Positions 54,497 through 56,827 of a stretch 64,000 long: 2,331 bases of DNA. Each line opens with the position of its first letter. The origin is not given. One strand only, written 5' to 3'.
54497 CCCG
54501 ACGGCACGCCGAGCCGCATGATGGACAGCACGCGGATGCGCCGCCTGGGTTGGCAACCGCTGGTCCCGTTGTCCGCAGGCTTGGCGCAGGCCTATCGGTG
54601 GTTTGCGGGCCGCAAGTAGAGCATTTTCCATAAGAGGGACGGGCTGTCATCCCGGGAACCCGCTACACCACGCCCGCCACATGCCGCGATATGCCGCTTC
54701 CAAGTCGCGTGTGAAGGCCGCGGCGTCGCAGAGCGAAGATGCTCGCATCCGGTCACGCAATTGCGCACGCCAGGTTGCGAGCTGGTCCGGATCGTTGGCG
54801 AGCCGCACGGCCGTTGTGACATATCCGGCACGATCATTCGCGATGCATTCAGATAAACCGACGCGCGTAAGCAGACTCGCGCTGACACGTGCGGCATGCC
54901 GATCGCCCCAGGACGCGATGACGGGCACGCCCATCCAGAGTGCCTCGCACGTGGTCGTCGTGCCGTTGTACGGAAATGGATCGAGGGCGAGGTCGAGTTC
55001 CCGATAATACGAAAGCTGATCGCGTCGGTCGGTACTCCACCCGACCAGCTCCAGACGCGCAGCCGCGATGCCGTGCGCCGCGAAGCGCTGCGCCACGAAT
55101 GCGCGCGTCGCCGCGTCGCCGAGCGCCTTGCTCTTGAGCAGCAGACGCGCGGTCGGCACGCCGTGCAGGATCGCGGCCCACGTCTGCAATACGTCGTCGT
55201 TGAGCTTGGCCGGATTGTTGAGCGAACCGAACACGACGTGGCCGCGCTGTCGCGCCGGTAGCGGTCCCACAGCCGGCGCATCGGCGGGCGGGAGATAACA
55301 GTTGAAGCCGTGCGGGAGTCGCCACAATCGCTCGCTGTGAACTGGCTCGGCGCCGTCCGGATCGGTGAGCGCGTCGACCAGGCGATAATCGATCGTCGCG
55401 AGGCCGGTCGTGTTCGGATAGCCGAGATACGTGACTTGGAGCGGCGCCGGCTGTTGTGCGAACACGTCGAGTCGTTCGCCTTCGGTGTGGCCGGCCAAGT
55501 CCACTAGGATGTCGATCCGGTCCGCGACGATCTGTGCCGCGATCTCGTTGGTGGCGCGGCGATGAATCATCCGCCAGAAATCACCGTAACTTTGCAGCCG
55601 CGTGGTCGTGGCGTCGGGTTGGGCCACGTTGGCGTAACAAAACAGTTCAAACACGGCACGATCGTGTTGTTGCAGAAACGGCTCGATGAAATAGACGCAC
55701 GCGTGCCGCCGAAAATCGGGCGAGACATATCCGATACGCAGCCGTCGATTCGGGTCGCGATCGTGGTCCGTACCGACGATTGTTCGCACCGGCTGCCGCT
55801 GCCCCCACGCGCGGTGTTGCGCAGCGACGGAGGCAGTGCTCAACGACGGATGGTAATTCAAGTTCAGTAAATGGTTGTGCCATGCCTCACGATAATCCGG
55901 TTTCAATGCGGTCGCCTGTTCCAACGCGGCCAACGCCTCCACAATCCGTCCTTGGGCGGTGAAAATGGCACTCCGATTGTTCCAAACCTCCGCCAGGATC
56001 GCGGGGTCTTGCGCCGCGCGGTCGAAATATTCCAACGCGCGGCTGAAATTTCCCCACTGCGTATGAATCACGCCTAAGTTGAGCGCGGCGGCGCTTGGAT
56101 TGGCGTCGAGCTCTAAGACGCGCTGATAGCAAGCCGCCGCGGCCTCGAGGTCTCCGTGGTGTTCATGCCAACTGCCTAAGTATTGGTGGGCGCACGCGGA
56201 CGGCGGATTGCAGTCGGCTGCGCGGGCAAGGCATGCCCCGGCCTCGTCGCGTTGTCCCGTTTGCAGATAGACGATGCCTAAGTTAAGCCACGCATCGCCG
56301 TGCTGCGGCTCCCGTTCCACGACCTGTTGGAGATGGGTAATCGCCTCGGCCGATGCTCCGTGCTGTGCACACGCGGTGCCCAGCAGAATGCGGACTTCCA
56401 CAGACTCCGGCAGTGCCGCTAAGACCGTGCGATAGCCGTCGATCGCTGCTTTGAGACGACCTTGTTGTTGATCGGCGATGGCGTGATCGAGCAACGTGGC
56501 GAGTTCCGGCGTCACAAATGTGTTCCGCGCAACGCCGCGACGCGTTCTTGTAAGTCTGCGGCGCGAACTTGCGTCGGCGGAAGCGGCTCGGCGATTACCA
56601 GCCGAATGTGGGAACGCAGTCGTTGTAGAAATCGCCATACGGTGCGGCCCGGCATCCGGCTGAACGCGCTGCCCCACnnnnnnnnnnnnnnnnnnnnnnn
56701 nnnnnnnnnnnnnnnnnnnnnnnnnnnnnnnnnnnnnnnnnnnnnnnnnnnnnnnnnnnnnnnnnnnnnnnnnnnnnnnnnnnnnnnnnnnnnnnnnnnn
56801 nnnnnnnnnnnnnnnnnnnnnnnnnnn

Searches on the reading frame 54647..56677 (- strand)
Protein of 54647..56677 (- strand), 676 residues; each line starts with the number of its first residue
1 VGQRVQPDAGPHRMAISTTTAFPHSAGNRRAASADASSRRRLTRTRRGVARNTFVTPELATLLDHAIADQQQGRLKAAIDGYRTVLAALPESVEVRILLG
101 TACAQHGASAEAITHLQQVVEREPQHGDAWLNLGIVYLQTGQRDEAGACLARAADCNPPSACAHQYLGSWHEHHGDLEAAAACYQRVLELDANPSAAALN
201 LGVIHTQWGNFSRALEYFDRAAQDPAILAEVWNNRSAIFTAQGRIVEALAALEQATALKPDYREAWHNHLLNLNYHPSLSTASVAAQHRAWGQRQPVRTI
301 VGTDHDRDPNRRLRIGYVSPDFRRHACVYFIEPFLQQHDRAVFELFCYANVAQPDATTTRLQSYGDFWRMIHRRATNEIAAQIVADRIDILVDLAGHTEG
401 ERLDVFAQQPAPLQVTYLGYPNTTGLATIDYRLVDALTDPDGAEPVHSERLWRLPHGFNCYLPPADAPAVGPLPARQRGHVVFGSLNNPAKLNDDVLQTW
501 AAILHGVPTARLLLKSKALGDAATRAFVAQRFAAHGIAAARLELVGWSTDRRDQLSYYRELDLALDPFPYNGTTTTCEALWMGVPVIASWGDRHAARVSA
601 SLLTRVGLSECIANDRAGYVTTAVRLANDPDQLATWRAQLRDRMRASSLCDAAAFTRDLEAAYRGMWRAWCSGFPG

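Call 89: search_protein_families(library=pfam, proteins=[window:54647-56677:-], max_evalue=0.0001)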
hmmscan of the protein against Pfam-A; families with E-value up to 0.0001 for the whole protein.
window:54647-56677:- (676 aa): 18 families
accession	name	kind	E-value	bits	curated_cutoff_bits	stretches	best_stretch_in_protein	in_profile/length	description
PF13844.12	Glyco_transf_41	-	2.5e-52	178.3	25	2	308-458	76-228/543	Glycosyl transferase family 41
PF07719.23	TPR_2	-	2.2e-25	87.1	27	0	163-192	3-32/34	Tetratricopeptide repeat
PF00515.34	TPR_1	-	1.1e-24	85.6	27.8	0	199-221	5-27/34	Tetratricopeptide repeat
PF14559.12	TPR_19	-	6.1e-22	78.2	25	1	105-159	3-57/68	Tetratricopeptide repeat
PF13432.12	TPR_16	-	4.7e-20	72.1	32.7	3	108-160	12-64/65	Tetratricopeptide repeat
PF13414.12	TPR_11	-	2.9e-19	68.9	26.8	0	238-268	3-33/42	TPR repeat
PF13181.12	TPR_8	-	2.2e-18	65.2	25.7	0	128-155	2-29/34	Tetratricopeptide repeat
PF13428.12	TPR_14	-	4.3e-16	58.2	23.5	0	94-134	2-42/44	Tetratricopeptide repeat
PF13424.12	TPR_12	-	1.6e-15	57.5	30.1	1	129-191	5-75/77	Tetratricopeptide repeat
PF13431.12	TPR_17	-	2.3e-13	49.7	24.4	0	116-146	2-32/34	Tetratricopeptide repeat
PF13176.12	TPR_7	-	9.7e-11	41.3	27.9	0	129-152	1-24/36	Tetratricopeptide repeat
PF13371.12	TPR_9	-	1.2e-09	38.5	35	1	168-222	2-56/73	Tetratricopeptide repeat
PF13174.12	TPR_6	-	9.4e-09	35.8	26.3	0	128-153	1-26/33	Tetratricopeptide repeat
PF25063.1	ARM_TT21_C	-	2.6e-08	34.4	35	1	66-192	28-160/209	Tetratricopeptide repeat protein 21 C-terminal ARM domain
PF23914.1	TPR_CcmH_CycH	-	5.1e-08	33.3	42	0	117-222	40-148/158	Cytochrome c-type biogenesis protein H TPR domain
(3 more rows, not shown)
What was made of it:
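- On STAND / AAA_16 P-loop NTPase: As a positive control, the TPR protein at 54647-56677 hits 18 families (call 89).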
